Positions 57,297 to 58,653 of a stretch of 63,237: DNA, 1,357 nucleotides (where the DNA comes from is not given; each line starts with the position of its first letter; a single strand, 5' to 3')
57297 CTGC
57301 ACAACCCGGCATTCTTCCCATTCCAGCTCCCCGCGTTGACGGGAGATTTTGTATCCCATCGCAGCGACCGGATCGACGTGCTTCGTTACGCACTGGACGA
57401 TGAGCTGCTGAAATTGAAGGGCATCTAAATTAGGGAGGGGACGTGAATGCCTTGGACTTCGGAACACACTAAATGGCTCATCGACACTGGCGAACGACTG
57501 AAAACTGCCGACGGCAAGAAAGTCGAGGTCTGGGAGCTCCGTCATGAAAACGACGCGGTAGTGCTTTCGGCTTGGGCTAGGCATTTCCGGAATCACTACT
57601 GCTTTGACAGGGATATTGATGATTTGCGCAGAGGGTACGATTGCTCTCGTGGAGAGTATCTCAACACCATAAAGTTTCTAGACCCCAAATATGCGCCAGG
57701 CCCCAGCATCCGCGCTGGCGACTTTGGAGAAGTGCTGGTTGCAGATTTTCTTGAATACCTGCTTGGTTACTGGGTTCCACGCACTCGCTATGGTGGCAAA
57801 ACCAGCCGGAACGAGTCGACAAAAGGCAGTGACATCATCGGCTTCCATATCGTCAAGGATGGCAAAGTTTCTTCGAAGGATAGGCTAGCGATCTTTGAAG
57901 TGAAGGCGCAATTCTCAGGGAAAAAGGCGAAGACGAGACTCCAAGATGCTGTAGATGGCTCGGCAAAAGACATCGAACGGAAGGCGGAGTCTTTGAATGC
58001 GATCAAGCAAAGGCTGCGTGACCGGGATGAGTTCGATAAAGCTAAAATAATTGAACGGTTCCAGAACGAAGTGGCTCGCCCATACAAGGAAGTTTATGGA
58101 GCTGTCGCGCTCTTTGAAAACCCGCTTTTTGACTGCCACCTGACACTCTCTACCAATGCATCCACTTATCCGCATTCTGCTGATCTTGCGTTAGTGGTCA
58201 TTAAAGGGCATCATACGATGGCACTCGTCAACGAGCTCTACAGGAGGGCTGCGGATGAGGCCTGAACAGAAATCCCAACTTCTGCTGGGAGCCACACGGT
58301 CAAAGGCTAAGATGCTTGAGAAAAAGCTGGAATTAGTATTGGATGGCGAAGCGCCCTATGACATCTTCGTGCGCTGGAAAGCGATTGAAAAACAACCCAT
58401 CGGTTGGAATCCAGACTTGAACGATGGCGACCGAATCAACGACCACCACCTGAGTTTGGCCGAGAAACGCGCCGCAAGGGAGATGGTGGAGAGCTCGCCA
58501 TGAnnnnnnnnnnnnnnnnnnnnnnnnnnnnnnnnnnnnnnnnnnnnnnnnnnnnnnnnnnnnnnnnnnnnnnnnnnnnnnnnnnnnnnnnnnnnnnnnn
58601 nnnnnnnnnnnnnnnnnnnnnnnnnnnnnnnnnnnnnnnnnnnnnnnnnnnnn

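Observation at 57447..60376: Four coupled genes (HamA-like nuclease, 82-aa ORF, PtuA-like ATPase, Cys-depleted PtuB-like HNH) form a Septu-derived cassette I cannot place in a described system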

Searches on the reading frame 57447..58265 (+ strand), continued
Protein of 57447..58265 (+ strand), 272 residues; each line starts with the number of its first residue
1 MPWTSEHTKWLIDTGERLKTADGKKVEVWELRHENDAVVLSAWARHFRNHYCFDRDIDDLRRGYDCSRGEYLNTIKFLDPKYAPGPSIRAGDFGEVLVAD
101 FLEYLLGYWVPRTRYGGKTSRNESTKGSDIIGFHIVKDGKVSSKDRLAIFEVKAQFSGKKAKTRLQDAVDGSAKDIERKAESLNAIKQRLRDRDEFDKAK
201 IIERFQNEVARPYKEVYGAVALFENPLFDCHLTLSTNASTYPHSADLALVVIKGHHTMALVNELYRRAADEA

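Call 47: search_solved_structures(query=window:57447-58265:+, max_evalue=0.01, show_alignments=1)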
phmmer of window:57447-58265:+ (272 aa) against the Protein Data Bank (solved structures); distinct sequences matched with E-value up to 0.01: 4.
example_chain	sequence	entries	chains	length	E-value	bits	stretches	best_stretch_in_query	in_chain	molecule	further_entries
6y7o_A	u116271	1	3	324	4.5e-05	26.5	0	9-41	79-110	Tako8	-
6g6m_A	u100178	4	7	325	4.6e-05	26.5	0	9-41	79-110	Tako8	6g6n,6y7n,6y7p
8vx9_A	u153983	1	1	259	0.00034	23.6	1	81-195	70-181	HamA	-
8vxy_A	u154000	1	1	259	0.00073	22.5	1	81-154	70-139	HamA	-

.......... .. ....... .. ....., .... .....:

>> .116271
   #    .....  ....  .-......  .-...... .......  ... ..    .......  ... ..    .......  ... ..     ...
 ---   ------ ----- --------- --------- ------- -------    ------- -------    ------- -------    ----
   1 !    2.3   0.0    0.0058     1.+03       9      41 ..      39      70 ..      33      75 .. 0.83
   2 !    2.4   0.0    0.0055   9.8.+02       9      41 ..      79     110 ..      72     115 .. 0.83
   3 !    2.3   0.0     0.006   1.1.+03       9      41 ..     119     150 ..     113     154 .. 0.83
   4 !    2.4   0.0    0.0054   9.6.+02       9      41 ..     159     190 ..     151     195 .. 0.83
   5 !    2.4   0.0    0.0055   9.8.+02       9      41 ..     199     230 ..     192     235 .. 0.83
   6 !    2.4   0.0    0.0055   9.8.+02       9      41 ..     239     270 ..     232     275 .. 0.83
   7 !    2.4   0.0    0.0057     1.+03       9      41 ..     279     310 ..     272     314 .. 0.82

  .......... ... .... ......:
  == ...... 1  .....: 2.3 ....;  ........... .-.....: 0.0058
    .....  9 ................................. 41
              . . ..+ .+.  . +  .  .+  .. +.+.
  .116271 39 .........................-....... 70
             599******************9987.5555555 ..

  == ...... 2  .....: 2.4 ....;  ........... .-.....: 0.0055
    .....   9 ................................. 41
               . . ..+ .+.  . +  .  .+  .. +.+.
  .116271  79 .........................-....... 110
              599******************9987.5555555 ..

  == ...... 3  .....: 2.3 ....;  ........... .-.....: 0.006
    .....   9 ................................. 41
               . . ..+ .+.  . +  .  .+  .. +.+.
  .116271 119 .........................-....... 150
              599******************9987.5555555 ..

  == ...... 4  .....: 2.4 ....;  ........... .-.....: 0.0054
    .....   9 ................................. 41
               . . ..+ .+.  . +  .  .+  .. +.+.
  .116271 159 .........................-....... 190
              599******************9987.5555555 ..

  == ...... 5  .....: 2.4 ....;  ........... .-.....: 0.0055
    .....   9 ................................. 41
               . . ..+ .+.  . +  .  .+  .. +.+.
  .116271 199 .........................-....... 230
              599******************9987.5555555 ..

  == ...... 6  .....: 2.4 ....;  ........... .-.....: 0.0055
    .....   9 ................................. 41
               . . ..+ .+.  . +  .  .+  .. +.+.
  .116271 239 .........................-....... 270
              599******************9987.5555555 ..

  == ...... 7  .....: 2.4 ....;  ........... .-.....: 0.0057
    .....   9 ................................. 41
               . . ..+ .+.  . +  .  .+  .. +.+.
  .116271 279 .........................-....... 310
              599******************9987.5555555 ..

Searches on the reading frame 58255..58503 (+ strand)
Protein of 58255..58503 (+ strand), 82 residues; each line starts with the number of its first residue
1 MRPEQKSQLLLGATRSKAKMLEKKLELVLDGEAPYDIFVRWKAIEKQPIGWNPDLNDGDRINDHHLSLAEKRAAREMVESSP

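Call 3: search_protein_families(library=pfam, proteins=[window:58255-58503:+], max_evalue=0.1)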
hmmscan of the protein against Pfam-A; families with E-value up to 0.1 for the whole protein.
window:58255-58503:+ (82 aa): 0 families

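Call 4: search_protein_families(library=padloc, proteins=[window:58255-58503:+], max_evalue=0.1)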
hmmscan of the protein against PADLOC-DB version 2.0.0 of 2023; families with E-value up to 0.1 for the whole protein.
window:58255-58503:+ (82 aa): 5 families
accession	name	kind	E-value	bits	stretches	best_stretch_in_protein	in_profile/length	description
PDLC02528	PglX|PglXI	-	5e-23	78.8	2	16-62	1005-1051/1125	PglX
PDLC02534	PglX|PglXI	-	4.9e-18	63.4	1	18-65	265-312/389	PglX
PDLC00189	HamB1|HamB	-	0.00022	18.6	1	1-23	1-23/322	DEAD-box helicase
PDLC00183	HamB1|HamB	-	0.0016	15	1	1-24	2-25/509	DEAD-box helicase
PDLC00188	HamB1|HamB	-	0.0016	14.6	1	1-26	1-26/1037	DEAD-box helicase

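Call 5: search_protein_families(library=ncbifam, proteins=[window:58255-58503:+], max_evalue=0.1)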
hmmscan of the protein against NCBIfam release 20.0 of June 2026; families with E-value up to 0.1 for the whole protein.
window:58255-58503:+ (82 aa): 0 families

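Call 31: find_homologous_proteins(query=window:58255-58503:+, max_evalue=0.001)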
Query window:58255-58503:+ (82 aa): 114 proteins with E <= 0.001 among 127 candidates.
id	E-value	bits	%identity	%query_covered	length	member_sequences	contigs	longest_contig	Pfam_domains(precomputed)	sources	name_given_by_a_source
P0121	3.7e-47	175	100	100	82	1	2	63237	-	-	-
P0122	1.0e-24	104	45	74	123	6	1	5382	-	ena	-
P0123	2.1e-24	103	44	80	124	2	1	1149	-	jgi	jgi:hypothetical protein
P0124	7.1e-24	101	41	72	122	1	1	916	-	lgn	-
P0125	2.1e-23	100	68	57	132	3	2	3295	-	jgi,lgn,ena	-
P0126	4.2e-23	99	44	67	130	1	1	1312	-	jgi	-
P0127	5.0e-23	98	45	71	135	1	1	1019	-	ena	-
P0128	6.2e-23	98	45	73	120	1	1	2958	-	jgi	jgi:hypothetical protein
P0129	8.5e-23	98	72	57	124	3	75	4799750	-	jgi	jgi:hypothetical protein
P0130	1.2e-22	97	41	78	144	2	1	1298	-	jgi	-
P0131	1.5e-22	97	72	57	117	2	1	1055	-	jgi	-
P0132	2.0e-22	96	75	49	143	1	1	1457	-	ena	-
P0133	2.1e-22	96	79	51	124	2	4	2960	-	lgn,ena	-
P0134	2.3e-22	96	43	76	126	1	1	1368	-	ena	-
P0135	9.5e-22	94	43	71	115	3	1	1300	-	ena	-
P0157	4.3e-20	89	39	79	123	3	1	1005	-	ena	-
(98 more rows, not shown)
